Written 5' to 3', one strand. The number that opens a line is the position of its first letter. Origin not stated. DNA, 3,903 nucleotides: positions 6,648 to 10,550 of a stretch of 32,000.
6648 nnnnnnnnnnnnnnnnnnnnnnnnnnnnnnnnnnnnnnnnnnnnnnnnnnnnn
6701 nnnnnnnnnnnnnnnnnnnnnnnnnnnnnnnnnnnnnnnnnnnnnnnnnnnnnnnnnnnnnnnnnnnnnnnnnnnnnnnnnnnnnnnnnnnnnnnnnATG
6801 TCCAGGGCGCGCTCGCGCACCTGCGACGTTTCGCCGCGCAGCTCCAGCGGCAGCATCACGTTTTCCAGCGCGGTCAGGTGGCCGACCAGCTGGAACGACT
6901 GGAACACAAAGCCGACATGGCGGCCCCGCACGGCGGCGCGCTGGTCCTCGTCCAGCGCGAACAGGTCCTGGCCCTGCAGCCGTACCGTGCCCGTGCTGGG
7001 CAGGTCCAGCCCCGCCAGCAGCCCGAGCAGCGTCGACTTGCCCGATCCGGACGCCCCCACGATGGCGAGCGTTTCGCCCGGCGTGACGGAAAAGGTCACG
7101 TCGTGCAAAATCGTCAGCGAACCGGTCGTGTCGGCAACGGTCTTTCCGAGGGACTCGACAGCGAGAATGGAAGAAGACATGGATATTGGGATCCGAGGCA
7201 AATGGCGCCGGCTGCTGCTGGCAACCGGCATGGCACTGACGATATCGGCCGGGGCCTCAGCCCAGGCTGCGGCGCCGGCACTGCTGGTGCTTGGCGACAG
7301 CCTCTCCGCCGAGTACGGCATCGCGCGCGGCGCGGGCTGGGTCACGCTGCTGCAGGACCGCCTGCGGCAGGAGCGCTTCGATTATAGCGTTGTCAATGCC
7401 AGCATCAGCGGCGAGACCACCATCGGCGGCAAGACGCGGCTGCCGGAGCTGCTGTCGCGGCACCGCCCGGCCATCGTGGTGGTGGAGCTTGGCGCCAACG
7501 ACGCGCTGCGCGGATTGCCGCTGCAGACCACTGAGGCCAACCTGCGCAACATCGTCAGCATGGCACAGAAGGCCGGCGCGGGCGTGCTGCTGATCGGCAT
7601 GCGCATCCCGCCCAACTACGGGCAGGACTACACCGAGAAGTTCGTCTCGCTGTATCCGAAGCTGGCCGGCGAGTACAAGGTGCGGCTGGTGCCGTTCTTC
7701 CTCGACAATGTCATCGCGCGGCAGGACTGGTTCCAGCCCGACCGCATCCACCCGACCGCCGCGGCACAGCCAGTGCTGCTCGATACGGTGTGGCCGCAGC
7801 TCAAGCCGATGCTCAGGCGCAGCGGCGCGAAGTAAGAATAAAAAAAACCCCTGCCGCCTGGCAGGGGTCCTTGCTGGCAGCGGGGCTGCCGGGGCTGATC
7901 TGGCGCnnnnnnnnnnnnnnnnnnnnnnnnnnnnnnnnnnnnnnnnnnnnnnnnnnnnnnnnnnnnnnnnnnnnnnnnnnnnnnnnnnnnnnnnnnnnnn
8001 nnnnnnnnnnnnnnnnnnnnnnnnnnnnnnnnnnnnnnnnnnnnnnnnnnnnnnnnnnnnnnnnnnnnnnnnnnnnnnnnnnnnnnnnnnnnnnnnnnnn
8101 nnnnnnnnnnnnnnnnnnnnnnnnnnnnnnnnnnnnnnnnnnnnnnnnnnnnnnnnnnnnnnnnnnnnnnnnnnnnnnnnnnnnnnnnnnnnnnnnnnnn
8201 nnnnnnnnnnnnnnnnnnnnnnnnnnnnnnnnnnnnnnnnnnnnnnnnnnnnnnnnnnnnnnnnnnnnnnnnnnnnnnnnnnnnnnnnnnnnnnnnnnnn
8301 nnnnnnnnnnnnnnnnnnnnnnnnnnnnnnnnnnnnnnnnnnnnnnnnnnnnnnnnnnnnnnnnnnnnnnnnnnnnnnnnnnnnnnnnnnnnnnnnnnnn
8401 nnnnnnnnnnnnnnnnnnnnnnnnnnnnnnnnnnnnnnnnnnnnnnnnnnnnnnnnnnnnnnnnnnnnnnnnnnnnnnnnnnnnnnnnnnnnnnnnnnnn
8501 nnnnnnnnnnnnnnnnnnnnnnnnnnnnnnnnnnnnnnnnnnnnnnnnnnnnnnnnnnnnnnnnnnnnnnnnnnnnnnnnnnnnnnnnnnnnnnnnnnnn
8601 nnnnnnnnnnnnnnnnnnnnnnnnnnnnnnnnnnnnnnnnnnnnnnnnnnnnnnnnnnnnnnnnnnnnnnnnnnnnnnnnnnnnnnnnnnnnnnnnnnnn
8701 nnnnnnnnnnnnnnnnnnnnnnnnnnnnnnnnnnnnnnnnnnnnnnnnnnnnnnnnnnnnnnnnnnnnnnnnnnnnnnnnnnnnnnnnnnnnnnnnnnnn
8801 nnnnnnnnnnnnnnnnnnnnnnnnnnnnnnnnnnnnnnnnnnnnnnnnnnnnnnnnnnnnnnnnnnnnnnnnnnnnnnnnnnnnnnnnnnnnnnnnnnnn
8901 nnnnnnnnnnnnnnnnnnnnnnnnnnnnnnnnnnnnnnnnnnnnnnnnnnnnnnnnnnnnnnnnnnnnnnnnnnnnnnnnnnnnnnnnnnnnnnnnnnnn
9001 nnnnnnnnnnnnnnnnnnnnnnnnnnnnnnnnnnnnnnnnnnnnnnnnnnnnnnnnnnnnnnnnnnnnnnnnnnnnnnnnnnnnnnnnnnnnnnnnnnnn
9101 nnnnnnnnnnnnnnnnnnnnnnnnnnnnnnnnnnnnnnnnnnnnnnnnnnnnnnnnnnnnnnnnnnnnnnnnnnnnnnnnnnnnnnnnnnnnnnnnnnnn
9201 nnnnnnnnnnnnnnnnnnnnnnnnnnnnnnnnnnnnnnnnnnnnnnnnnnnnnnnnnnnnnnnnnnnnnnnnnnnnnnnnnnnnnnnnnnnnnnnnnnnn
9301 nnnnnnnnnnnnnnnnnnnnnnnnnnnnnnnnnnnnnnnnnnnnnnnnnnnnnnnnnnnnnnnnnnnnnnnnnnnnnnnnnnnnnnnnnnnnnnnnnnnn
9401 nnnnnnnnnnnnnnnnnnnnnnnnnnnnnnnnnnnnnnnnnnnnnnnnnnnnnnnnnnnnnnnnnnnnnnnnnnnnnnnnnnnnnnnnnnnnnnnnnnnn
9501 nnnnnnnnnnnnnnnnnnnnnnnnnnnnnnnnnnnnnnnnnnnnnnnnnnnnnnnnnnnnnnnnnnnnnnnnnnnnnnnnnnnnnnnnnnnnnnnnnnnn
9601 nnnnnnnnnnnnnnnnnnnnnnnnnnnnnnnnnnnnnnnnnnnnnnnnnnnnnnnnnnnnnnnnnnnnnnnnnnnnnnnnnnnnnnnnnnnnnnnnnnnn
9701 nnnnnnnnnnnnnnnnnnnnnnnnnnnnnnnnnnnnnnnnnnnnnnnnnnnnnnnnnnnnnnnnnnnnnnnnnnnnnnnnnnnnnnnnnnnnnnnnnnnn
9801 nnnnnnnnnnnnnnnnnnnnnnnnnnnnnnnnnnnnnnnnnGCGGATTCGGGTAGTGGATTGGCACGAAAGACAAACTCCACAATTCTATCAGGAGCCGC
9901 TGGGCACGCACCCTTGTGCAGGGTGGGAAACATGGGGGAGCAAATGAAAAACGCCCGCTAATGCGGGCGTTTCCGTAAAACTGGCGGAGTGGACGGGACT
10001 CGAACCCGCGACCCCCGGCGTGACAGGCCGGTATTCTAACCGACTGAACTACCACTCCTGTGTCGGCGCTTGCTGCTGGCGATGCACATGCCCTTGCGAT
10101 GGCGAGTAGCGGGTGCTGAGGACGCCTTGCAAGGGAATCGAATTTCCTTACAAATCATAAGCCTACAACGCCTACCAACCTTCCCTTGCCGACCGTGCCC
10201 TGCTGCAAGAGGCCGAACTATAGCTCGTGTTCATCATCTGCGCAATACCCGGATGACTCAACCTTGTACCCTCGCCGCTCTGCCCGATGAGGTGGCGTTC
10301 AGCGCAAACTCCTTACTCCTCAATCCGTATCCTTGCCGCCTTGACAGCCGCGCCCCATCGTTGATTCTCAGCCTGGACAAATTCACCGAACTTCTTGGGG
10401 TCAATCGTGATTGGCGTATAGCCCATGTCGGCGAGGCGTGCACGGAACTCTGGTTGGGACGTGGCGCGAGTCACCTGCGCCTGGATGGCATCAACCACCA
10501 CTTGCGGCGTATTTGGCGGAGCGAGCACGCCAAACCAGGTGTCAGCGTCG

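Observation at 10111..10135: Decayed tRNA-Val 3' portion next to tRNA-Asp: a probable att-type direct repeat marking the far island border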

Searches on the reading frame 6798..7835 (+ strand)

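Call 7: search_protein_families(library=pfam, proteins=[window:6798-7835:+])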
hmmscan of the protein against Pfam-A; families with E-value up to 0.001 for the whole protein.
window:6798-7835:+ (345 aa): 4 families
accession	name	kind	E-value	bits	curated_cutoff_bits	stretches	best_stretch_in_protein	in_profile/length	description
PF13472.12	Lipase_GDSL_2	-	1.9e-27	97.4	32.9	1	164-323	1-175/178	GDSL-like Lipase/Acylhydrolase family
PF00657.28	Lipase_GDSL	-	2.7e-20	73.9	23.6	1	163-327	2-204/208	GDSL-like Lipase/Acylhydrolase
PF25182.1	NonGDSL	-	6e-08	32.7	80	1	141-269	9-140/220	Non-GDSL lipase-like family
PF04311.20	DUF459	-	0.00031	20.6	27.2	0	162-238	2-74/197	Protein of unknown function (DUF459)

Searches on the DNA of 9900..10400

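Call 42: search_rna_families(source=window, start=9900, end=10400, threshold=evalue, max_evalue=10, show_alignments=3)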
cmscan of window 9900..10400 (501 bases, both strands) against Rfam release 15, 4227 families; matches with E-value up to 10: 18.
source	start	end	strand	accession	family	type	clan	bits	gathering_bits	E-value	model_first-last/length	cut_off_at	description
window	9985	10058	-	RF00005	tRNA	Gene; tRNA;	CL00001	70.4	29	2e-15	1-71/71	no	tRNA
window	9940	9974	-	RF00489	ctRNA_p42d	Gene; antisense;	-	22.4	50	0.021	1-46/46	no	ctRNA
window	9943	10052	-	RF02435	SpF41_sRNA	Gene; sRNA;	-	22.1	52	0.45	1-105/105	no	Streptococcus sRNA SpF41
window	9948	9972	-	RF02063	STnc350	Gene; sRNA;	-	22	60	0.11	36-60/68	no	Salmonella enterica sRNA STnc350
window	9943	10020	-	RF01772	rnk_pseudo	Cis-reg; leader;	-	20.5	55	0.45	1-108/108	no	Pseudomonas rnk leader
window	9948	10068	-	RF02144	rsmX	Gene;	CL00106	18.3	56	0.38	1-114/114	no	rsmX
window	9948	10035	-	RF01386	isrB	Gene; sRNA;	-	17.9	35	0.82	1-87/87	no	isrB Hfq binding RNA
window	9951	9974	-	RF01356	CRISPR-DR28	Gene; CRISPR;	-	17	35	3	1-24/24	no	CRISPR RNA direct repeat element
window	10269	10292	-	RF04163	mir-8364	Gene; miRNA;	-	15.7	67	6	19-42/61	no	mir-8364 microRNA precursor family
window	9914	9980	+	RF02063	STnc350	Gene; sRNA;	-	15.4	60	4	1-68/68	no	Salmonella enterica sRNA STnc350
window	9900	9973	+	RF02144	rsmX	Gene;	CL00106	14.7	56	2.5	51-114/114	5'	rsmX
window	9948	10028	-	RF01394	isrK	Gene; sRNA;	-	14.4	50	1.2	1-77/77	no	isrK Hfq binding RNA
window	9947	9973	+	RF00512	Leu_leader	Cis-reg; leader;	-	14.2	50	3.4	119-145/148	no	Leucine operon leader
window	9940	9988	-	RF02067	STnc310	Gene; sRNA;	-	14.1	40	7.1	1-61/61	no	Salmonella enterica sRNA STnc310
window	9909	9976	+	RF00513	Trp_leader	Cis-reg; leader;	-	14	41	5.6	1-100/100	no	Tryptophan operon leader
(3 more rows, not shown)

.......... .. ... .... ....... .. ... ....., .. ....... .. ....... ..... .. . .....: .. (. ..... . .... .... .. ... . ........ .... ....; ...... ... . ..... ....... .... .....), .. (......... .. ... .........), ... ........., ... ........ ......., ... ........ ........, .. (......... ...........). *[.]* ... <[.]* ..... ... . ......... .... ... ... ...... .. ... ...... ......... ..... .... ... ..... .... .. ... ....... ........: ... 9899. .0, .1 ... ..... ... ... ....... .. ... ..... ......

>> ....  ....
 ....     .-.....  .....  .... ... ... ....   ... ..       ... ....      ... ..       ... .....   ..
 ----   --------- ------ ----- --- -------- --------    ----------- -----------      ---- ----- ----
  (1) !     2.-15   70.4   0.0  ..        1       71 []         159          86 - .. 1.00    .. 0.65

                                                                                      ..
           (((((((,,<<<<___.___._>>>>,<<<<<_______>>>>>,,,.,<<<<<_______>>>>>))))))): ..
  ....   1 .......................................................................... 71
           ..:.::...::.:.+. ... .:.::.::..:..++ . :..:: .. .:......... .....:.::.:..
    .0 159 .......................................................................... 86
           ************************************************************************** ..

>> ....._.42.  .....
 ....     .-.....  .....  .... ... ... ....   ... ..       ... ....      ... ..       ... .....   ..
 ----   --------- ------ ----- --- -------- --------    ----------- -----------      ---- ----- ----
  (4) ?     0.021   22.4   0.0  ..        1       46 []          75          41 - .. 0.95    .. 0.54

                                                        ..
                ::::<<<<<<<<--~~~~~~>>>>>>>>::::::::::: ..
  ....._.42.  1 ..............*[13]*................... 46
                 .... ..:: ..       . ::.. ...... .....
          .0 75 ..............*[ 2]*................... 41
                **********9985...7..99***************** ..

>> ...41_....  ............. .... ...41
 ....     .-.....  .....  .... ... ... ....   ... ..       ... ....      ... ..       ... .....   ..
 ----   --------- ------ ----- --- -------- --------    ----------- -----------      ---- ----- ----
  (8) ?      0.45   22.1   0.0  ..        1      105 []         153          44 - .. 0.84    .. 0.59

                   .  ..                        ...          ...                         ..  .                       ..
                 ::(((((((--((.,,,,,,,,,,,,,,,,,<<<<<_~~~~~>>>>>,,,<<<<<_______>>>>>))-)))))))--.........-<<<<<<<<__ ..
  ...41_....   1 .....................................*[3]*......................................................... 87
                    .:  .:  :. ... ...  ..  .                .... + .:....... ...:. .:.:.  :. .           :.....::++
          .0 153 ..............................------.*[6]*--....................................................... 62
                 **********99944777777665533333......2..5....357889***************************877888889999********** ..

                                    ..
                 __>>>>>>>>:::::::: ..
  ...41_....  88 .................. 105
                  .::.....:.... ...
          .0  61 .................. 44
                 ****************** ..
